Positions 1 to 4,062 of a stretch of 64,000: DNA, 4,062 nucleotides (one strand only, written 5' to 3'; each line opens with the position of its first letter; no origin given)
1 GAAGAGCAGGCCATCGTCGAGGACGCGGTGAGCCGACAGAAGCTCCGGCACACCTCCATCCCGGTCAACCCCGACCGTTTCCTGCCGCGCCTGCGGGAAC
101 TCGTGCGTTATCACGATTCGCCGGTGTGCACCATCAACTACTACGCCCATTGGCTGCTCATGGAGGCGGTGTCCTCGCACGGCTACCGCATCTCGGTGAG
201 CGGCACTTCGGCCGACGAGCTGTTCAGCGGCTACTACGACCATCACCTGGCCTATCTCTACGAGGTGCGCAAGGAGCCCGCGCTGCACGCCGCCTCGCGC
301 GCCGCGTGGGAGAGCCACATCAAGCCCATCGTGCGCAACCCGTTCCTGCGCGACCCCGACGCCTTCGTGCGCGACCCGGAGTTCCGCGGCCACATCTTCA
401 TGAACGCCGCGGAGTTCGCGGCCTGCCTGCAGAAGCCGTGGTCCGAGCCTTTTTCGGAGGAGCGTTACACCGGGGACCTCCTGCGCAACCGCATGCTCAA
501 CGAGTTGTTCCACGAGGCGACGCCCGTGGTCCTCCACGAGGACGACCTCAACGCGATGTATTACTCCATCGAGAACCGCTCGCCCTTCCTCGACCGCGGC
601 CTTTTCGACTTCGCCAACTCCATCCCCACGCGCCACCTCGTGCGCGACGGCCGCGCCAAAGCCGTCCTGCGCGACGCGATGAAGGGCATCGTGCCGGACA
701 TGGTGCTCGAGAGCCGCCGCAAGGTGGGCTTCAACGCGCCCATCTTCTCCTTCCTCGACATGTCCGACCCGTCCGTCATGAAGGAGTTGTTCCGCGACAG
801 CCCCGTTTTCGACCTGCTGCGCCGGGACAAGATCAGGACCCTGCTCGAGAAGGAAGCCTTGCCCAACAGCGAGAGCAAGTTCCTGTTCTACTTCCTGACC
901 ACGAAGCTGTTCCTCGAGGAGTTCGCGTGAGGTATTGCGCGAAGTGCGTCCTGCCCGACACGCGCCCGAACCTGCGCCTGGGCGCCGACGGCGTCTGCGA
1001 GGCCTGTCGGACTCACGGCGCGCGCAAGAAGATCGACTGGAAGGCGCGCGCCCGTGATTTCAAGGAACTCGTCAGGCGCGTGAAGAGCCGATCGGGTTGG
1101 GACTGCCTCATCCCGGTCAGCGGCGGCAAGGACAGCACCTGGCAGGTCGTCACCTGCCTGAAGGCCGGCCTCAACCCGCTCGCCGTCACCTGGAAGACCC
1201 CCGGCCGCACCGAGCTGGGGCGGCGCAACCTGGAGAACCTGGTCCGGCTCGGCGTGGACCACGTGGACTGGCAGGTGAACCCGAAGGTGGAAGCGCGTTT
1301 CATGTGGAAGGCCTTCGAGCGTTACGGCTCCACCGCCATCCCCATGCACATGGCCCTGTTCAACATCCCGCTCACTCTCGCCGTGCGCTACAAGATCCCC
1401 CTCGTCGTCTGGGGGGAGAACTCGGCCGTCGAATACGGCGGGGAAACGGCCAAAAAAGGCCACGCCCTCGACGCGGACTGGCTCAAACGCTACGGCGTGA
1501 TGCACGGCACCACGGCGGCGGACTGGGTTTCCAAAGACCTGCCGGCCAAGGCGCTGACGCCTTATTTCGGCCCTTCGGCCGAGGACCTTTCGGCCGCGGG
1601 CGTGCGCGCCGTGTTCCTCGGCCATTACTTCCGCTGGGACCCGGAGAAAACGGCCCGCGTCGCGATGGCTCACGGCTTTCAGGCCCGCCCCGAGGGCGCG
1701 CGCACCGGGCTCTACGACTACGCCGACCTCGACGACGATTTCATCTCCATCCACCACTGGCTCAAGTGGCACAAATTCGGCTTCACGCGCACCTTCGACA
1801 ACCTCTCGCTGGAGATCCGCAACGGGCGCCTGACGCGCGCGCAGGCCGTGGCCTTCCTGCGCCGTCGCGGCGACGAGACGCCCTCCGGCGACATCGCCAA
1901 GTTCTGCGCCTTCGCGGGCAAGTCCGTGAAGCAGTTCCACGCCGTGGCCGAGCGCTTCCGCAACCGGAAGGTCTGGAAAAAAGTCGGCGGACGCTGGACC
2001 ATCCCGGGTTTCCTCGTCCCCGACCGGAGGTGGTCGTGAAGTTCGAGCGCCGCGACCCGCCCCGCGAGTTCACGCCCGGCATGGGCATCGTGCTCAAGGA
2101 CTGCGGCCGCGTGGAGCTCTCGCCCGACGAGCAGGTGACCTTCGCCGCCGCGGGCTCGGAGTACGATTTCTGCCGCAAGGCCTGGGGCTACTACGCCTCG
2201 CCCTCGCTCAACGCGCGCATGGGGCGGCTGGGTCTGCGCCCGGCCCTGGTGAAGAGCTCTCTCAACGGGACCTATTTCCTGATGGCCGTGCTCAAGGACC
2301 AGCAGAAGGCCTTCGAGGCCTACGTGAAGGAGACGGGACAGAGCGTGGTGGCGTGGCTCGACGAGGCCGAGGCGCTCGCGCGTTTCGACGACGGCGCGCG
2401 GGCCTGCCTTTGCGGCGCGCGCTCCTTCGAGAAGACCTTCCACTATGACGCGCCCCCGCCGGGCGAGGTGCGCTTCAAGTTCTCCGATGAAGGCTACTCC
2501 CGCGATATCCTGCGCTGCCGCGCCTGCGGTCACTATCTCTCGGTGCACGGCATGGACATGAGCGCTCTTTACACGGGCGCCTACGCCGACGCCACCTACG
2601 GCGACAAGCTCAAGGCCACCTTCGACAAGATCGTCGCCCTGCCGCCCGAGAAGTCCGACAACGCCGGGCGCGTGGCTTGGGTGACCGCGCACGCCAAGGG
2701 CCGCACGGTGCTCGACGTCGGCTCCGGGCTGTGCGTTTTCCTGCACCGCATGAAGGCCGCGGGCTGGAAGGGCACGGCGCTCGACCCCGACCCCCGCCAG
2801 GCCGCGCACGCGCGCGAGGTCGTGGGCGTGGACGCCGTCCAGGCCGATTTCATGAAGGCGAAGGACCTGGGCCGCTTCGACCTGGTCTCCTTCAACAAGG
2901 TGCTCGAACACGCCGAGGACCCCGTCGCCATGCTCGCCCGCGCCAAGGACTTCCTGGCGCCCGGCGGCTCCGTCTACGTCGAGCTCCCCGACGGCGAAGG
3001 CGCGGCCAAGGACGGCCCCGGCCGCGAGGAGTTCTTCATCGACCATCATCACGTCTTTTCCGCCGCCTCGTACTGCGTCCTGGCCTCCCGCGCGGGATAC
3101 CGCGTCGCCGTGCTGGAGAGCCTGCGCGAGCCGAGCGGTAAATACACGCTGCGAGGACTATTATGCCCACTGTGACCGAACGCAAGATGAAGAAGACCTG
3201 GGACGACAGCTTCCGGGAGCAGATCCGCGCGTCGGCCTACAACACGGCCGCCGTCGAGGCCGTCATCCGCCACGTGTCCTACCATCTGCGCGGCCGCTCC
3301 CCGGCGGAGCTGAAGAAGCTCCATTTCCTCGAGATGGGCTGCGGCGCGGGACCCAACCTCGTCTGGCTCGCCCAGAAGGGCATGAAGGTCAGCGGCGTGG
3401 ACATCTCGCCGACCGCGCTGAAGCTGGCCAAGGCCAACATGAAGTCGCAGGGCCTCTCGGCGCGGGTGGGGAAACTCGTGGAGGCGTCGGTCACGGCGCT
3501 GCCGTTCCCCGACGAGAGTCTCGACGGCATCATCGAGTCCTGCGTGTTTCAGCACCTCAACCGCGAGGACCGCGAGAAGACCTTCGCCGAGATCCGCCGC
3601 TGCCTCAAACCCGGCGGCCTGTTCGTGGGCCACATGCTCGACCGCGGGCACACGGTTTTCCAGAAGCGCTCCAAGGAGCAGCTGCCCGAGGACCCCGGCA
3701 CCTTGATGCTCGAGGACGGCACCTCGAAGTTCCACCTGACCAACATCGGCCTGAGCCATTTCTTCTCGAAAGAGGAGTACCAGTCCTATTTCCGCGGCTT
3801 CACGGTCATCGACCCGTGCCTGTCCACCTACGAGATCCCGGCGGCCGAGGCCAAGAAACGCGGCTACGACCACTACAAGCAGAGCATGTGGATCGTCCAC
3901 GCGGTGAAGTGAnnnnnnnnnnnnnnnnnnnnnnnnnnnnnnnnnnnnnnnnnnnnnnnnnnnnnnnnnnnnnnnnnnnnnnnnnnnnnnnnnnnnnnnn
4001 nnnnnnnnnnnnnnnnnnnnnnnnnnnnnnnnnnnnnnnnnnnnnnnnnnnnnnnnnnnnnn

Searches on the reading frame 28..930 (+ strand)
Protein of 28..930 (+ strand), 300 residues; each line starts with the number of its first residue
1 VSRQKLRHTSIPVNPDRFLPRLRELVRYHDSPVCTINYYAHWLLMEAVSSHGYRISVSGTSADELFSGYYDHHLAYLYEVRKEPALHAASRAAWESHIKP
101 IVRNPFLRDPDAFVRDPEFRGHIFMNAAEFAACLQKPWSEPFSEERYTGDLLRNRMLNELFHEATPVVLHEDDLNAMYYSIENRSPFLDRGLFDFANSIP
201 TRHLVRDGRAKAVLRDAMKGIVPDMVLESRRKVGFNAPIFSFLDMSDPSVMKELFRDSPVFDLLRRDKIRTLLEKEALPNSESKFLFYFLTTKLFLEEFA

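Call 16: search_protein_families(library=pfam, proteins=[window:28-930:+], max_evalue=0.01)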
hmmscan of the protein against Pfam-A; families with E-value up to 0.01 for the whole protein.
window:28-930:+ (300 aa): 1 family
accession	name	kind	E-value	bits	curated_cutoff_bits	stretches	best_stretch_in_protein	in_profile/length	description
PF00733.27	Asn_synthase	-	8.2e-35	121.5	21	1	5-282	71-338/354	Asparagine synthase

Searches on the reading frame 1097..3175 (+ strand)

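Call 45: search_protein_families(library=pfam, proteins=[window:1097-3175:+], max_evalue=0.01)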
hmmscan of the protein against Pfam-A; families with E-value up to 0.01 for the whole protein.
window:1097-3175:+ (692 aa): 6 families
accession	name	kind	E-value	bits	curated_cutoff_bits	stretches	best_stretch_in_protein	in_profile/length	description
PF13489.12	Methyltransf_23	-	1.1e-18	67.9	27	1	532-670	20-161/164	Methyltransferase domain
PF08242.18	Methyltransf_12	-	4e-11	43.9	30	1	539-625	1-97/98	Methyltransferase domain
PF08241.18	Methyltransf_11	-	1.4e-10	42.1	21.2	1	539-627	1-94/95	Methyltransferase domain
PF13649.12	Methyltransf_25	-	1.4e-09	39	27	1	538-624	1-97/97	Methyltransferase domain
PF13847.12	Methyltransf_31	-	7e-06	26.2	27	1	534-632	3-113/145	Methyltransferase domain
PF08003.17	Methyltransf_9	-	0.00085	18.8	23.8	1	527-629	108-218/315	Protein of unknown function (DUF1698)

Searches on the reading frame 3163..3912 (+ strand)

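Call 16: search_protein_families(library=pfam, proteins=[window:3163-3912:+], max_evalue=0.01)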
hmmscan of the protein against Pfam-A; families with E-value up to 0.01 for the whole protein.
window:3163-3912:+ (249 aa): 12 families
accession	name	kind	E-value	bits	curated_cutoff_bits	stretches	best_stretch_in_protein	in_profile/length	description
PF08241.18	Methyltransf_11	-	4e-25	88.7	21.2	1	56-155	1-94/95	Methyltransferase domain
PF13649.12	Methyltransf_25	-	1.3e-23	83.9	27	1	56-152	2-97/97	Methyltransferase domain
PF13847.12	Methyltransf_31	-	5.1e-16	59.1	27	1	51-160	3-113/145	Methyltransferase domain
PF08242.18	Methyltransf_12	-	6.2e-16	59.4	30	1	56-154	1-98/98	Methyltransferase domain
PF13489.12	Methyltransf_23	-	1.1e-11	45.2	27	1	49-210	20-154/164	Methyltransferase domain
PF01209.24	Ubie_methyltran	-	1.2e-11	44.9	20.1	1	49-155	45-150/233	ubiE/COQ5 methyltransferase family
PF05724.17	TPMT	-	1.1e-08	35.5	26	1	12-153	5-150/218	Thiopurine S-methyltransferase (TPMT)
PF02353.26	CMAS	-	4.4e-07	29.9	27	1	54-168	65-176/273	Mycolic acid cyclopropane synthetase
PF03848.20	TehB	-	1.2e-06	28.5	20.4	1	53-153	32-129/193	Tellurite resistance protein TehB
PF05175.20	MTS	-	3.2e-06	27.3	23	1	53-152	33-134/170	Methyltransferase small domain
PF09445.16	Methyltransf_15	-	6.9e-05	22.9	22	1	56-104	5-53/165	RNA cap guanine-N2 methyltransferase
PF03291.22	mRNA_G-N7_MeTrfase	-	0.0007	19.2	26.6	1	47-164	57-188/315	mRNA (guanine-N(7))-methyltransferase domain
